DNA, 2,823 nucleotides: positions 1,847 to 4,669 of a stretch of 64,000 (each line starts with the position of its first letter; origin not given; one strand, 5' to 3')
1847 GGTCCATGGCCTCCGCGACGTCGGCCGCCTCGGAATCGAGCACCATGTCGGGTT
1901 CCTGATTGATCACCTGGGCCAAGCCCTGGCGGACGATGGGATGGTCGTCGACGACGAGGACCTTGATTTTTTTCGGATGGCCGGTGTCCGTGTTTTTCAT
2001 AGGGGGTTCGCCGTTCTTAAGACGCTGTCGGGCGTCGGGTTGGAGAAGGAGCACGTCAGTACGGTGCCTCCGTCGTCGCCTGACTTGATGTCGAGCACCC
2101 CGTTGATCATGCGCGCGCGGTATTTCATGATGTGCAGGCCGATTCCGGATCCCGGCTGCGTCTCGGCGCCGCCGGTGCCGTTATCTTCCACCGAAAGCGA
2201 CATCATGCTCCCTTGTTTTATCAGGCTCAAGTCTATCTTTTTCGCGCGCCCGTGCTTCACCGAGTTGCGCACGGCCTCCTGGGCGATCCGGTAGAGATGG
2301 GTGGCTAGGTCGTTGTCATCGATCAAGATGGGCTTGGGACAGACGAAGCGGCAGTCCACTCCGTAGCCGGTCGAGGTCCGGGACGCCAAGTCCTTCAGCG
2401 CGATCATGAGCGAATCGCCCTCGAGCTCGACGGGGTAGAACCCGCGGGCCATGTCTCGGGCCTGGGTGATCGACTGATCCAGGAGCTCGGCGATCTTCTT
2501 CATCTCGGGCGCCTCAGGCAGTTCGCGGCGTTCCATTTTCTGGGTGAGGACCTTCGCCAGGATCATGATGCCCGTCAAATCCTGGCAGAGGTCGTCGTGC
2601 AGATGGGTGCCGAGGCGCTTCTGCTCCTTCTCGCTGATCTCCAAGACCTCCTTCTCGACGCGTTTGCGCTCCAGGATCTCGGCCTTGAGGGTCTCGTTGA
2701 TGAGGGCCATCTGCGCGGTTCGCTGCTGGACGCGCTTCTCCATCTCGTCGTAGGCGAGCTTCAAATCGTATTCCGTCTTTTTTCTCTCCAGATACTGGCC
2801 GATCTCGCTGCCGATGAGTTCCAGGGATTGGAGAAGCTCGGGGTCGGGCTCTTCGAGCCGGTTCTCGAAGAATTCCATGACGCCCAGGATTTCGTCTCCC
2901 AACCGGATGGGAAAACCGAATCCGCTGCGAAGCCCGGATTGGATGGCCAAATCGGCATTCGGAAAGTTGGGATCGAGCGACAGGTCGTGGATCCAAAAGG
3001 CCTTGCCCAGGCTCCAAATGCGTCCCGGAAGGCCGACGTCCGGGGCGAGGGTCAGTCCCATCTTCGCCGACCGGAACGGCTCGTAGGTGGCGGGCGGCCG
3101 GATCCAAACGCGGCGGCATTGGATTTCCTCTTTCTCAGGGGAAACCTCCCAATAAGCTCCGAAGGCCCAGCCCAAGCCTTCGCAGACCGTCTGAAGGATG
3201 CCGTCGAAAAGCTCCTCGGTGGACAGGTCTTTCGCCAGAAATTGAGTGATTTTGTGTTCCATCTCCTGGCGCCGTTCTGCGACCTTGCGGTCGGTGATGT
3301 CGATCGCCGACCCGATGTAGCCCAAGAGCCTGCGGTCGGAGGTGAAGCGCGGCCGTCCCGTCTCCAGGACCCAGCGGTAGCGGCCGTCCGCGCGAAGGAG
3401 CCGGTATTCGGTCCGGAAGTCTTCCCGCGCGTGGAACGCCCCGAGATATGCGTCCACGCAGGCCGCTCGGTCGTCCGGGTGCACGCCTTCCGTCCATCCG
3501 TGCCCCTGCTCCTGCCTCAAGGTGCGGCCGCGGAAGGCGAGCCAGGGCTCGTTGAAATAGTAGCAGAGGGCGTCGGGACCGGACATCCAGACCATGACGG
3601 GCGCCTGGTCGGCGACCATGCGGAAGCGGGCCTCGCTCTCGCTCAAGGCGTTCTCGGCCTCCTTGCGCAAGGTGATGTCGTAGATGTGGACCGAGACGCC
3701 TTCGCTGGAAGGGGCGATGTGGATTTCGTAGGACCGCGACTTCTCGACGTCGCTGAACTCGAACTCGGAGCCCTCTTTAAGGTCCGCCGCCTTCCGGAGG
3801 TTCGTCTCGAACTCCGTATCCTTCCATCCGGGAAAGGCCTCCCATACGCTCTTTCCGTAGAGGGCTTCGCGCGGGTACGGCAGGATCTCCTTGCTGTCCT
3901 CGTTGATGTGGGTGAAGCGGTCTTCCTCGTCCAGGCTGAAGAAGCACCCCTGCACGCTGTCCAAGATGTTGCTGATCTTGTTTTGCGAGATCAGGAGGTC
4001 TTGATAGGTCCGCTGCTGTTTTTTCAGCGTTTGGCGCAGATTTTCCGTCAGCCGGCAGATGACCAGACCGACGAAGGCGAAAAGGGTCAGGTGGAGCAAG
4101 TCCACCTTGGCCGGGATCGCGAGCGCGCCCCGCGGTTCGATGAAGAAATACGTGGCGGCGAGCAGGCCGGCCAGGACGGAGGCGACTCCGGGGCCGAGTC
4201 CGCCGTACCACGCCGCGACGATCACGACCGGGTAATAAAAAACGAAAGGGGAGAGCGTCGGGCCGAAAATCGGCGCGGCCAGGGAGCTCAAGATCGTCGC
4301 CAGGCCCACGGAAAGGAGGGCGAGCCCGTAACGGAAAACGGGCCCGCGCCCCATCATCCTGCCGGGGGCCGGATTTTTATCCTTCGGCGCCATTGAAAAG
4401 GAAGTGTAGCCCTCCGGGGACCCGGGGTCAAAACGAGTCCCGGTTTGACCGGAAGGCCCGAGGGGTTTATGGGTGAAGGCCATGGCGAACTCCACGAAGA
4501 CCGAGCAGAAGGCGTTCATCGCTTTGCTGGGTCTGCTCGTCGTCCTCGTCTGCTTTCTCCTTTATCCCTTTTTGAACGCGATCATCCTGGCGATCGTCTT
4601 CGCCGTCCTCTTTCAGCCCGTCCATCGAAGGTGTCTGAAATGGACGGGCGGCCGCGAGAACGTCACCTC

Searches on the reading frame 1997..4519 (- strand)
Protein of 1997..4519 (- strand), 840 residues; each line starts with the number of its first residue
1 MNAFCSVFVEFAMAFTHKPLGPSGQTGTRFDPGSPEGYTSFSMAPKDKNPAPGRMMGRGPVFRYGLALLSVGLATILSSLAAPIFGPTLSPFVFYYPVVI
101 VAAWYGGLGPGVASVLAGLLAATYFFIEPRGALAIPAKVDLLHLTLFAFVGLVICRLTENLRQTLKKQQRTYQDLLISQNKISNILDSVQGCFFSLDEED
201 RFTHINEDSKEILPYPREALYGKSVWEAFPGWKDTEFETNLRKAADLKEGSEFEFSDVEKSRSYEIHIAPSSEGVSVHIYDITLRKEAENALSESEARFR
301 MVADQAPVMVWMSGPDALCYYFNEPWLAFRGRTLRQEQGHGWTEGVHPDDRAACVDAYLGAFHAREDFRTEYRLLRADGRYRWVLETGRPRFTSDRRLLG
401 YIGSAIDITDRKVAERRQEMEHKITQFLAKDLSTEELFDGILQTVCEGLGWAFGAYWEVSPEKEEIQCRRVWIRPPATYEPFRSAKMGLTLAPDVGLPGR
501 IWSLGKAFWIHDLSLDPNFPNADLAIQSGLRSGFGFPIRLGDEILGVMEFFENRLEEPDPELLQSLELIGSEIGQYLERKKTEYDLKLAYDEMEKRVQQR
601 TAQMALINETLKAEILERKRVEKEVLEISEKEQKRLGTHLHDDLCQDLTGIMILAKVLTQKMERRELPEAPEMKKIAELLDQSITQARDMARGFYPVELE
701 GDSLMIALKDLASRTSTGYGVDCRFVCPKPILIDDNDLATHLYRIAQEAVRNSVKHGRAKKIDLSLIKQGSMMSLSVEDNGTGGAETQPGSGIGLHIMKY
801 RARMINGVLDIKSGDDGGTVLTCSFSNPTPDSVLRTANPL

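Call 91: find_encoding_contigs(protein=window:1997-4519:-, flank=10000, max_places=1)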
Protein window:1997-4519:- (840 aa): no gene with exactly this product is on record in the collection.
